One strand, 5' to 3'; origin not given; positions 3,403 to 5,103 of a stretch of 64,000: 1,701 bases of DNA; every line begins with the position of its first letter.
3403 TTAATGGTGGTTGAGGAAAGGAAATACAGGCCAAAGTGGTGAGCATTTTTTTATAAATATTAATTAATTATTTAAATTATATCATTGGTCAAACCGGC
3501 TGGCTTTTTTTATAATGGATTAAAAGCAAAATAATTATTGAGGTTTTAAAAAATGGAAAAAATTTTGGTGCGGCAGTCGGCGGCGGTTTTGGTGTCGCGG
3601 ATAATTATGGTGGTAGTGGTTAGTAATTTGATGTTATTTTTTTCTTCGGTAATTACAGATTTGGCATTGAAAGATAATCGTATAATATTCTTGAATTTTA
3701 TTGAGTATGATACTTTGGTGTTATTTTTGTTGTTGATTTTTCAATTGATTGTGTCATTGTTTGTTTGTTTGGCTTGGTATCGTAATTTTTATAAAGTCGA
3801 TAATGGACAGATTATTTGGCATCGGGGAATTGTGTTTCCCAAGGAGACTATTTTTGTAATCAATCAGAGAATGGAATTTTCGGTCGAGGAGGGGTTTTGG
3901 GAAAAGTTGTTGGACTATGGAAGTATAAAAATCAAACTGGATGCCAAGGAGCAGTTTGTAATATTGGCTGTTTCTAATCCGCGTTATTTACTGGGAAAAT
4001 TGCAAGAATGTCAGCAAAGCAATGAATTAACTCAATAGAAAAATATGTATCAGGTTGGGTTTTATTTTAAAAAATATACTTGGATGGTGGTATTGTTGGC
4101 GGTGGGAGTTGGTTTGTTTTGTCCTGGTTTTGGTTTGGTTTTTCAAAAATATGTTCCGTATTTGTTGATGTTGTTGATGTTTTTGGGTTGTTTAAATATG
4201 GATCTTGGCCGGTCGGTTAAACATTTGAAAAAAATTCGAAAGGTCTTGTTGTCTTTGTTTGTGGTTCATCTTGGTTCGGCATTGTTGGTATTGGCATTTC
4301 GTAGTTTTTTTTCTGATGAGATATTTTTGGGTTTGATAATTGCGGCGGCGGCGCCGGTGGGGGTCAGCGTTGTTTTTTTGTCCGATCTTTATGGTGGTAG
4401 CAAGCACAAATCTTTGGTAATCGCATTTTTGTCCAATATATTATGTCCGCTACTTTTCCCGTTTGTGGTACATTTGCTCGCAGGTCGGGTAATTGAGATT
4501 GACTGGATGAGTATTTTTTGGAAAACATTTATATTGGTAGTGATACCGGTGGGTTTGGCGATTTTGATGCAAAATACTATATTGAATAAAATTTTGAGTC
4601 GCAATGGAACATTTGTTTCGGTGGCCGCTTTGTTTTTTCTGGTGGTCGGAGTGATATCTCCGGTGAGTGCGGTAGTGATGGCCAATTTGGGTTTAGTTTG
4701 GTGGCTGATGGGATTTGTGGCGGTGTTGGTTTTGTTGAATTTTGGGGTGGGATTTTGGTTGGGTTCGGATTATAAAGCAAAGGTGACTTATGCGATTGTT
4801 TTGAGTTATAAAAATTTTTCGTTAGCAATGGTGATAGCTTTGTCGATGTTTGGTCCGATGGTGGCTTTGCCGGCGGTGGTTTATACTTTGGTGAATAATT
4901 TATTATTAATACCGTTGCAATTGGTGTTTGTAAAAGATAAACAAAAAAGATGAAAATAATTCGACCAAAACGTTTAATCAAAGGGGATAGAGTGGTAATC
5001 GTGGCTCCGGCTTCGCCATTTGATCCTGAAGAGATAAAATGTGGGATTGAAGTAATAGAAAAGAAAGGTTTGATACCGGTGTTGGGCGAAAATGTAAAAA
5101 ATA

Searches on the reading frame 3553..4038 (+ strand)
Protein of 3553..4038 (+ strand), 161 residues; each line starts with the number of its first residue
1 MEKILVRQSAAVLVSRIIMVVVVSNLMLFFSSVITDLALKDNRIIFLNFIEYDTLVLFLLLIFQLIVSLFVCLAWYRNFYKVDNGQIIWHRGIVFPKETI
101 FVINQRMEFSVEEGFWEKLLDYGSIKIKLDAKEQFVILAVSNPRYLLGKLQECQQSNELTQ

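Call 23: search_protein_families(library=pfam, proteins=[window:3553-4038:+], max_evalue=0.01)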
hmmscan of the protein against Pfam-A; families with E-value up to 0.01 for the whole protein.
window:3553-4038:+ (161 aa): 1 family
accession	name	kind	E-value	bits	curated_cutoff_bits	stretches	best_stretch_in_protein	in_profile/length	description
PF03703.20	bPH_2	-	7.4e-08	33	22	1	75-147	1-75/78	Bacterial PH domain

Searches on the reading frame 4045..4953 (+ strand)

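Call 23: search_protein_families(library=pfam, proteins=[window:4045-4953:+], max_evalue=0.01)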
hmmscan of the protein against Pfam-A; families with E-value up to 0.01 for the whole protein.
window:4045-4953:+ (302 aa): 1 family
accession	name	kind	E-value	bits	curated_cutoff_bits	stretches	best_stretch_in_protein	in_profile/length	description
PF01758.21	SBF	-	9.4e-15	55.2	24.3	1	40-208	3-182/191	Sodium Bile acid symporter family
